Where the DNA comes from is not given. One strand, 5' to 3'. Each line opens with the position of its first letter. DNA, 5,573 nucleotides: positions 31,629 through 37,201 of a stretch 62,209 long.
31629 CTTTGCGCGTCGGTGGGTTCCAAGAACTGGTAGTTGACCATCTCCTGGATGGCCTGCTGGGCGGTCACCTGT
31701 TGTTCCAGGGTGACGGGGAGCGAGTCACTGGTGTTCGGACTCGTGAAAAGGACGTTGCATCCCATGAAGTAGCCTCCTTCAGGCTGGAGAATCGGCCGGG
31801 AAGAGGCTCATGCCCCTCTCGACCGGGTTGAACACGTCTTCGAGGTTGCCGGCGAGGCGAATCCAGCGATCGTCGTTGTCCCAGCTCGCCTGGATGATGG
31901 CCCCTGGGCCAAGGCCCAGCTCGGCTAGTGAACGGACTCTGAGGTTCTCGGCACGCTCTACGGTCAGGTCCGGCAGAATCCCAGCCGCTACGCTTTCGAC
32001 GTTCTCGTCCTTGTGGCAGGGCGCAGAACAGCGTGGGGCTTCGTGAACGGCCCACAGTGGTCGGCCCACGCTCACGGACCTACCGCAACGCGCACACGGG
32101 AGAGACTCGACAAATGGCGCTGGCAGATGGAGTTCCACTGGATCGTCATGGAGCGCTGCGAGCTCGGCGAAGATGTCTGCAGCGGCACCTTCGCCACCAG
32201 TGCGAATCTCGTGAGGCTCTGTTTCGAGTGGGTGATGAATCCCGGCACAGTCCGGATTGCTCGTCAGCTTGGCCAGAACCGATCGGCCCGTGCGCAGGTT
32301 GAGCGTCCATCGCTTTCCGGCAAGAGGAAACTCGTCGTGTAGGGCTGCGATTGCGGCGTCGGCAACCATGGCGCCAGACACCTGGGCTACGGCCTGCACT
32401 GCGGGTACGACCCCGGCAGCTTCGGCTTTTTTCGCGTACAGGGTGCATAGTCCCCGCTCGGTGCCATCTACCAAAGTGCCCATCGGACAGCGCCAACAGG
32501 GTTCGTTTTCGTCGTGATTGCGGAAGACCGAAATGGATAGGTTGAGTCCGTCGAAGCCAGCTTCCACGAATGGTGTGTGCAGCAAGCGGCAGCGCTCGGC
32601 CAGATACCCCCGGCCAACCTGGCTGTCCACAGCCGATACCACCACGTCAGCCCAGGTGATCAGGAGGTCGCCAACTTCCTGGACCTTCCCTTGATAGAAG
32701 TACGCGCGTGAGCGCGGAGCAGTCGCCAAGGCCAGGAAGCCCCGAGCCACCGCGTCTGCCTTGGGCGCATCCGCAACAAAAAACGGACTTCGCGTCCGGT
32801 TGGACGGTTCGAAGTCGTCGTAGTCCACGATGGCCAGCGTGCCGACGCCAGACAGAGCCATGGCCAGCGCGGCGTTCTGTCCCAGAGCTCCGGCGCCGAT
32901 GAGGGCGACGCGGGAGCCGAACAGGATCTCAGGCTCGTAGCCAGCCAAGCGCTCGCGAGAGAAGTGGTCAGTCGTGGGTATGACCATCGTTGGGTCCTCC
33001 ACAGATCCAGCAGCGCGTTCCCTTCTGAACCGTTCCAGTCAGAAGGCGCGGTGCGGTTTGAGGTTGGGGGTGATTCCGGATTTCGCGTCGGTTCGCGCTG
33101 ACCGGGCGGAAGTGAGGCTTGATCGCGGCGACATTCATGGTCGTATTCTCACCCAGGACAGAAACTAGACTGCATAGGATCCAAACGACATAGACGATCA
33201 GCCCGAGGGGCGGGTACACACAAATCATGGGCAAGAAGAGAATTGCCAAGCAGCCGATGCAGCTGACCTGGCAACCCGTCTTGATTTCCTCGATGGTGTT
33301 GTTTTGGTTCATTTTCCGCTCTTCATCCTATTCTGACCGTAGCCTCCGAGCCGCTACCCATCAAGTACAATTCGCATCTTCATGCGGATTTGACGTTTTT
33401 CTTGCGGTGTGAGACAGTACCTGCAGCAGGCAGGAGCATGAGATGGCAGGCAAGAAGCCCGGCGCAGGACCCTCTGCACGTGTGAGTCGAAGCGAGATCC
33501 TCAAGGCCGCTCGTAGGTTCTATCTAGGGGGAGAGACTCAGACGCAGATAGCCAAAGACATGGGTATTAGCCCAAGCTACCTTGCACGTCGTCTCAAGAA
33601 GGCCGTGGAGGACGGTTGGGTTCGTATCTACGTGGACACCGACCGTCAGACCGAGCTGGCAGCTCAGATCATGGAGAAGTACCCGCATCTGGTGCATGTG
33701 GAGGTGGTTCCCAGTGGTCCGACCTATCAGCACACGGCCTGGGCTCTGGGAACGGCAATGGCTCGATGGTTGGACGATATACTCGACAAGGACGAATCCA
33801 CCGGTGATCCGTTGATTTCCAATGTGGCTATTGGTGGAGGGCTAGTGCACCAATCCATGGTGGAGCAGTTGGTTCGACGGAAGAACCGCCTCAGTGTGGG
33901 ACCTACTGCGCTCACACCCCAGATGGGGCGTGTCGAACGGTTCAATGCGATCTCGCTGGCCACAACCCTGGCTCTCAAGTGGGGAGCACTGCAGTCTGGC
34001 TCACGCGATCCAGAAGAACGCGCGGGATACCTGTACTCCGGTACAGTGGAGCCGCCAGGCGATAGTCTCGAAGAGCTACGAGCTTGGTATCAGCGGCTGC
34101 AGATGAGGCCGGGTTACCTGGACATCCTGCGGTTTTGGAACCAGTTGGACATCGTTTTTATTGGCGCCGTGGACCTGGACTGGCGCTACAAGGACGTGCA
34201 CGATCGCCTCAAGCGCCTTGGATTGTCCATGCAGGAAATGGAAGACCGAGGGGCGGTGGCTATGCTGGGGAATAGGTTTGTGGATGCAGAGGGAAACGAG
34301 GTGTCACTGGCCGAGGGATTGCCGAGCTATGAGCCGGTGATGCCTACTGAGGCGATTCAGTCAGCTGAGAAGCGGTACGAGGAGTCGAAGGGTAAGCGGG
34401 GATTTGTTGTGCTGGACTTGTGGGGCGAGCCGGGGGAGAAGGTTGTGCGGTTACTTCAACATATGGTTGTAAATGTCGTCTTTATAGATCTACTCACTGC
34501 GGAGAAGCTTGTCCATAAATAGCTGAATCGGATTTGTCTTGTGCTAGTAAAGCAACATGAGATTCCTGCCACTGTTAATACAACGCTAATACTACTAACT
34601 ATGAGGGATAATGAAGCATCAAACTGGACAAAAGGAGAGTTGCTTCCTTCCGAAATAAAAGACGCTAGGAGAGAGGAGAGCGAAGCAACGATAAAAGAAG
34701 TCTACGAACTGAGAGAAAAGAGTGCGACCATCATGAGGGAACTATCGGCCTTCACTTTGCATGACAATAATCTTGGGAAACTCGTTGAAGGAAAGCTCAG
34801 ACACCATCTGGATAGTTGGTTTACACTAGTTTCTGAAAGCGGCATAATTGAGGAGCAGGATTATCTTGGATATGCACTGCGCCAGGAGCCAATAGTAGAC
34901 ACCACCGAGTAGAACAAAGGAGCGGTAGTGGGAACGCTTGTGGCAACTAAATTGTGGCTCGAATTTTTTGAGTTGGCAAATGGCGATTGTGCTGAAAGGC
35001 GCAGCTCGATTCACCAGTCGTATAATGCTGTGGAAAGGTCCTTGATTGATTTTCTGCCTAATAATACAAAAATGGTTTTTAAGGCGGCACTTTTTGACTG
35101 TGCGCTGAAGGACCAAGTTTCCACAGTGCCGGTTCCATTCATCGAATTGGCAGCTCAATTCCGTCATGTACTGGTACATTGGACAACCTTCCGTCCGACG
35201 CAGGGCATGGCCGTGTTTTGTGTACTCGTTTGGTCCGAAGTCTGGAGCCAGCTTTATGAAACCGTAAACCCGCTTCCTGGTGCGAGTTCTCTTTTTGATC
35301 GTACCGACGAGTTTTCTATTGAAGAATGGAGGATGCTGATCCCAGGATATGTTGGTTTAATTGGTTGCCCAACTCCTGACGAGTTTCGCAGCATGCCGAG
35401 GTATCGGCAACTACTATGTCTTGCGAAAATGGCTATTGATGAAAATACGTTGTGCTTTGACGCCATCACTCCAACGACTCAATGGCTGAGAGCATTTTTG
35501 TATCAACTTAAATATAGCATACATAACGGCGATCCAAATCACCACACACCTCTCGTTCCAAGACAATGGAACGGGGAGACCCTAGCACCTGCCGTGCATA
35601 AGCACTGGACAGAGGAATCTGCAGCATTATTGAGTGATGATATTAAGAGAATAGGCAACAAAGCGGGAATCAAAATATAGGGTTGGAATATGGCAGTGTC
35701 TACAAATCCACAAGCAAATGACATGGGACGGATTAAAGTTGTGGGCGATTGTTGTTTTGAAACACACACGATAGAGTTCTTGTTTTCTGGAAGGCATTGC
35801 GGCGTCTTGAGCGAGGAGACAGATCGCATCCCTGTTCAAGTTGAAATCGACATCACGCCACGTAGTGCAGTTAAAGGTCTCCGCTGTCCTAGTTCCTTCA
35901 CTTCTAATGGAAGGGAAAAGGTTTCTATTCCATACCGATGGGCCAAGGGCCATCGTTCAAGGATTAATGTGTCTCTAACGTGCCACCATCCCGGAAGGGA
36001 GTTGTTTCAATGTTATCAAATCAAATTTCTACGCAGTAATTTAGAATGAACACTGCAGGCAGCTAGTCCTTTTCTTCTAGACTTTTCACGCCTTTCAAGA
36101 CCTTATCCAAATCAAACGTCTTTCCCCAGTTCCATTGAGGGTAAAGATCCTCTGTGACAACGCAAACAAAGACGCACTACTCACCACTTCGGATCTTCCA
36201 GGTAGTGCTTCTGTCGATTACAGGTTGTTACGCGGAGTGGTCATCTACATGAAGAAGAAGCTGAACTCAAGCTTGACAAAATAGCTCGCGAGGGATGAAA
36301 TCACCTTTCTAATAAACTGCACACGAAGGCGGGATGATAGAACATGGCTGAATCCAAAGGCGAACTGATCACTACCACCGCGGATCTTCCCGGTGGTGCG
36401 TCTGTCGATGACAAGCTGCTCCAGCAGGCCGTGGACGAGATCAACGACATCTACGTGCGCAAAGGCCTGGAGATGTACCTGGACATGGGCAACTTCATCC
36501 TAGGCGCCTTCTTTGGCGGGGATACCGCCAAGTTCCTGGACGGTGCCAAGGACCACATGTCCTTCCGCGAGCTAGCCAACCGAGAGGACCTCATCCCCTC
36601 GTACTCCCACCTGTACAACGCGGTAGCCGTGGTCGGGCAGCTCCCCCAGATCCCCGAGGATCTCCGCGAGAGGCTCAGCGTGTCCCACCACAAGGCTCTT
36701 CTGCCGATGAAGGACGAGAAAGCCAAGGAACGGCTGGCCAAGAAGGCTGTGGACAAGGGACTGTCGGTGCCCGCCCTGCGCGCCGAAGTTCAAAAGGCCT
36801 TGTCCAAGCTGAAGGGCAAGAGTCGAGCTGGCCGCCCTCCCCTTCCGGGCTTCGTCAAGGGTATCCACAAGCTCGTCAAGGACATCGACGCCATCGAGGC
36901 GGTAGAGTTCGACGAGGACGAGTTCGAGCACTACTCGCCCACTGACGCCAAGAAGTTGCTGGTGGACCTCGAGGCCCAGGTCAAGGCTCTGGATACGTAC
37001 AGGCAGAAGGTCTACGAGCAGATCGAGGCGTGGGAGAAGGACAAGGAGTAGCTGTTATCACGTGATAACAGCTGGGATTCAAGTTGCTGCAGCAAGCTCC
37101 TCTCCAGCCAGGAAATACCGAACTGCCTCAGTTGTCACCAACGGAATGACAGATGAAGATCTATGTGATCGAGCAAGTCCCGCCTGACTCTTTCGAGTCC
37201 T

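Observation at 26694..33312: E1 / ubiquitin-like / E2 / JAB cassette translationally chained to a DNA-transfer module (membrane protein, TraD/FtsK-like ATPase, Zn-ribbon, replication-relaxation)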

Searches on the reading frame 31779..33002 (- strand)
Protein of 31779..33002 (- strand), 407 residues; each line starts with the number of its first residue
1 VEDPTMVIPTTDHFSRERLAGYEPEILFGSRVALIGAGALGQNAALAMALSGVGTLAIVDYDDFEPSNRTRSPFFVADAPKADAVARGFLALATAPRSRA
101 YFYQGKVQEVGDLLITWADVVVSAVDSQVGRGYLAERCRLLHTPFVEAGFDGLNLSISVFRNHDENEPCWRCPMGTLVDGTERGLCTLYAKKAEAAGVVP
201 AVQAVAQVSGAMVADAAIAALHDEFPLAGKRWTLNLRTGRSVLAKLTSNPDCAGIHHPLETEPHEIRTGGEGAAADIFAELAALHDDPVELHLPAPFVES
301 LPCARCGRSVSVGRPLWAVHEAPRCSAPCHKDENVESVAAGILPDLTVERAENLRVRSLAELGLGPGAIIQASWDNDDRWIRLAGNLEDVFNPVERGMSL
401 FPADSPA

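Call 3: search_protein_families(library=pfam, proteins=[window:31779-33002:-], max_evalue=0.1)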
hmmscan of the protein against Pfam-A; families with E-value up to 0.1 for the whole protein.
window:31779-33002:- (407 aa): 2 families
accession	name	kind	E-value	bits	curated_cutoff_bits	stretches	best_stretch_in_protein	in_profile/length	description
PF00899.27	ThiF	-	8.8e-26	90.9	28.1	1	27-252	18-236/238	ThiF family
PF00056.29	Ldh_1_N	-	0.075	13.5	27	0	31-62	2-35/141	lactate/malate dehydrogenase, NAD binding domain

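Call 4: search_protein_families(library=padloc, proteins=[window:31779-33002:-], max_evalue=0.1)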
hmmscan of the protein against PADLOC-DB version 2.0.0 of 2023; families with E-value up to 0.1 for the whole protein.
window:31779-33002:- (407 aa): 29 families (the best 25 are shown)
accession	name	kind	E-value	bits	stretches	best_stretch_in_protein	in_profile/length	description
PDLC00847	E1-E2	-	1.9e-12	44.4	1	10-146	267-405/523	E1-E2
PDLC00836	E1-E2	-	4.5e-09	33.4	1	25-127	337-443/602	E1-E2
PDLC00856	E1-E2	-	9.1e-09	32.3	1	30-73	323-366/573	E1-E2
PDLC00844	E1-E2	-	1.5e-08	31.8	1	16-131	263-381/489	E1-E2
PDLC00840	E1-E2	-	2.1e-08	31.6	1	25-72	209-256/458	E1-E2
PDLC00837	E1-E2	-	1.1e-07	29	1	28-71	324-367/593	E1-E2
PDLC00832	E1-E2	-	1.4e-07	28.1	1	8-71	319-380/588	E1-E2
PDLC00829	E1-E2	-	3.5e-07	27.7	1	27-126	169-271/426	E1-E2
PDLC00845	E1-E2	-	7.3e-07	26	1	7-71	282-344/571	E1-E2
PDLC00843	E1-E2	-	1.1e-06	25.5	1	27-71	316-360/575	E1-E2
PDLC00835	E1-E2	-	1.3e-06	25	1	12-87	354-433/778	E1-E2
PDLC00855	E1-E2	-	2.6e-06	24.8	1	24-73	297-346/579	E1-E2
PDLC00853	E1-E2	-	2.6e-05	21.4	1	7-172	289-456/546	E1-E2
PDLC00848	E1-E2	-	2.6e-05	20.7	1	27-78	372-423/607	E1-E2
PDLC00828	E1-E2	-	2.7e-05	21.6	1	27-71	173-217/431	E1-E2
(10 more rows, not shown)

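Call 27: search_protein_families(library=ncbifam, proteins=[window:31779-32987:-], max_evalue=0.1)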
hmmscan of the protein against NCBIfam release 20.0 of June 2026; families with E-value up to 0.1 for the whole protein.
window:31779-32987:- (402 aa): 20 families
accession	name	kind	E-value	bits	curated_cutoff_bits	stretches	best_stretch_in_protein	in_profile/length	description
NF006444.0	PRK08762.1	equivalog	4.2e-18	65.2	449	1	22-248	145-365/387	molybdopterin-synthase adenylyltransferase MoeB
TIGR02356.1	adenyl_thiF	equivalog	6.2e-18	64.9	275.25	1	22-213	19-200/203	thiazole biosynthesis adenylyltransferase ThiF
NF004281.0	PRK05690.1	subfamily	6.6e-14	51.7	266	1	22-201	30-208/250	molybdopterin-synthase adenylyltransferase MoeB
NF006395.0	PRK08644.1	equivalog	2.5e-13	50.2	159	1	22-134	28-141/215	sulfur carrier protein ThiS adenylyltransferase ThiF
TIGR02355.1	moeB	equivalog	1.6e-12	47.3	376.55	1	20-202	20-201/240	molybdopterin-synthase adenylyltransferase MoeB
TIGR02354.1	thiF_fam2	equivalog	1.2e-11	44.8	152.2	1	24-131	21-129/200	thiamine biosynthesis protein ThiF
NF047750.1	SAMPActivE1UbaA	equivalog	2.2e-11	43.6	450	1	21-171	29-178/270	SAMP-activating enzyme E1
NF009123.0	PRK12475.1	subfamily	3.3e-10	39.8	510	1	25-175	25-178/338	MoeB/ThiF family adenylyltransferase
NF005902.0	PRK07878.1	equivalog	2.4e-09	36.6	647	1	24-167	42-189/392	adenylyltransferase/sulfurtransferase MoeZ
NF058523.1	6A-MBL_cap2_3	equivalog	2.7e-09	36.1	320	1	11-92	287-368/665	anti-phage 6A-MBL system cap2_3 protein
NF004111.0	PRK05600.1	equivalog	4.9e-07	29.2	437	1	18-157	35-176/371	ThiF family adenylyltransferase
NF006077.0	PRK08223.1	equivalog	3.8e-06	26.1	266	1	18-156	22-164/296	hypothetical protein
NF005646.0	PRK07411.1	equivalog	7.8e-06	25.3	633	1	25-203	39-220/390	molybdopterin-synthase adenylyltransferase MoeB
NF006204.0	PRK08328.1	equivalog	8.1e-06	25.6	339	1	20-149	23-155/231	hypothetical protein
NF011424.0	PRK14851.1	subfamily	8.2e-06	24.1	1170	1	14-67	33-86/679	hypothetical protein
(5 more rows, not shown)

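Call 55: search_solved_structures(query=window:31782-32987:-, max_evalue=0.001)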
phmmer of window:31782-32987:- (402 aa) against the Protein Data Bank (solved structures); distinct sequences matched with E-value up to 0.001: 32.
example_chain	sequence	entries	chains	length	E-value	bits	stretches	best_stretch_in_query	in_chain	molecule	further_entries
1zud_1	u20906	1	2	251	2.1e-11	47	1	21-200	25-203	Adenylyltransferase thiF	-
1zfn_A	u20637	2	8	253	2.1e-11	47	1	21-200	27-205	Adenylyltransferase thiF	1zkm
1jw9_B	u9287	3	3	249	9.9e-10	41.5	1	20-203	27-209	MOLYBDOPTERIN BIOSYNTHESIS MOEB PROTEIN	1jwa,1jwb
8se9_A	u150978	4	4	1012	6.4e-09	38.8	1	22-171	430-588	Ubiquitin-like modifier-activating enzyme 7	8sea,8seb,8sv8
8oif_A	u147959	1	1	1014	6.4e-09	38.8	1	22-171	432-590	Ubiquitin-like modifier-activating enzyme 7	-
6yub_B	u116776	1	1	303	1.9e-08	37.3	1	18-144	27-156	Adenylyltransferase and sulfurtransferase uba4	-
6z6s_DDD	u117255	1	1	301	1.9e-08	37.3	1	18-144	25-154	Adenylyltransferase and sulfurtransferase uba4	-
6yuc_D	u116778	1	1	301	1.9e-08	37.3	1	18-144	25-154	Adenylyltransferase and sulfurtransferase uba4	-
6yub_A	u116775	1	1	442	4.2e-08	36.1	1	18-144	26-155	Adenylyltransferase and sulfurtransferase uba4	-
5ff5_A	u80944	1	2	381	6.9e-06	28.8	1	20-86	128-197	PaaA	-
9jtc_A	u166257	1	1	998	1.1e-05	28.2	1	25-182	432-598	UBA7 protein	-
3kyc_B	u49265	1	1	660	5e-05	26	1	4-157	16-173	SUMO-activating enzyme subunit 2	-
6cwy_D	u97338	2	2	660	5.1e-05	26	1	4-157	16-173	SUMO-activating enzyme subunit 2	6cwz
3kyd_B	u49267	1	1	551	9.9e-05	25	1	20-157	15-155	SUMO-activating enzyme subunit 2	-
6om4_A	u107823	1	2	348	0.0001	25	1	22-85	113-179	MccB protein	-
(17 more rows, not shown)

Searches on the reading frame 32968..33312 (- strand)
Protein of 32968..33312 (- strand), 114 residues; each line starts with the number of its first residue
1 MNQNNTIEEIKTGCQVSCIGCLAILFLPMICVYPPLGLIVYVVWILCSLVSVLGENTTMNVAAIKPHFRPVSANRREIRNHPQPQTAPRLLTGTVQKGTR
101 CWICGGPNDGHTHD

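Call 3: search_protein_families(library=pfam, proteins=[window:32968-33312:-], max_evalue=0.1)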
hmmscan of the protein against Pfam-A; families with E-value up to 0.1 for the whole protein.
window:32968-33312:- (114 aa): 0 families

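Call 4: search_protein_families(library=padloc, proteins=[window:32968-33312:-], max_evalue=0.1)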
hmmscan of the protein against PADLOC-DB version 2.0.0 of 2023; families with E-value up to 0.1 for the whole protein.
window:32968-33312:- (114 aa): 0 families

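Call 27: search_protein_families(library=ncbifam, proteins=[window:32968-33312:-], max_evalue=0.1)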
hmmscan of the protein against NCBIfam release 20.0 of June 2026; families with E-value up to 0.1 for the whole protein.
window:32968-33312:- (114 aa): 0 families

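Call 103: search_protein_families(library=phrogs, proteins=[window:32968-33312:-], max_evalue=0.001)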
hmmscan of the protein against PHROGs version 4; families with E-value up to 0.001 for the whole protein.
window:32968-33312:- (114 aa): 0 families

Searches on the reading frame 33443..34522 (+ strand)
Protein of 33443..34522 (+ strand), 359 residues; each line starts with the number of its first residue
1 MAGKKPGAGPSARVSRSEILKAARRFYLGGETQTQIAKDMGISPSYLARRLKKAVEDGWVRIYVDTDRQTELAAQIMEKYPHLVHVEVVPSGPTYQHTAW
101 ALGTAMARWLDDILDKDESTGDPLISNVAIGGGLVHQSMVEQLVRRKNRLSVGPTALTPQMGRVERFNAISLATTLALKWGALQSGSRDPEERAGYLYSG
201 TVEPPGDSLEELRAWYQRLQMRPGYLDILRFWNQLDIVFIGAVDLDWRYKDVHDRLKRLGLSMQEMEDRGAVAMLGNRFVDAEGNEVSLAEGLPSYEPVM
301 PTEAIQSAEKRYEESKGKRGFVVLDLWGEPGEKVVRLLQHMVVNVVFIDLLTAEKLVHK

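Call 7: search_protein_families(library=pfam, proteins=[window:33443-34522:+], max_evalue=0.01)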
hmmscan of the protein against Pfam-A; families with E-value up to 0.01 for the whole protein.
window:33443-34522:+ (359 aa): 7 families
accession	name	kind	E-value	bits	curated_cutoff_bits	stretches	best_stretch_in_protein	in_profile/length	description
PF04198.19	Sugar-bind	-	5.8e-06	26.1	27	1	68-177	5-106/257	Putative sugar-binding domain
PF13412.12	HTH_24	-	6e-06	26.2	21.9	1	30-61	17-48/48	Winged helix-turn-helix DNA-binding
PF13384.12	HTH_23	-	0.0015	18.7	24.6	1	19-58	7-45/50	Homeodomain-like domain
PF01047.28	MarR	-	0.0021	18.3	24.6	1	29-61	16-48/59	MarR family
PF13518.12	HTH_28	-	0.0022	18.5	25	1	25-60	7-42/52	Helix-turn-helix domain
PF13551.12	HTH_29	-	0.0072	16.8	28.1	0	30-60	11-42/64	Winged helix-turn helix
PF01381.28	HTH_3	-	0.0075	16.7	23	0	21-49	2-28/55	Helix-turn-helix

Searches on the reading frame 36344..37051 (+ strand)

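Call 7: search_protein_families(library=pfam, proteins=[window:36344-37051:+], max_evalue=0.01)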
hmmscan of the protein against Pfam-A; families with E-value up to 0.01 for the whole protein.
window:36344-37051:+ (235 aa): 1 family
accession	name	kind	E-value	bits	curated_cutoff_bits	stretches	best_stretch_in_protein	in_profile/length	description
PF17762.8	HTH_ParB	-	2.7e-05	24.7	22.6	1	92-152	39-100/102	ParB HTH domain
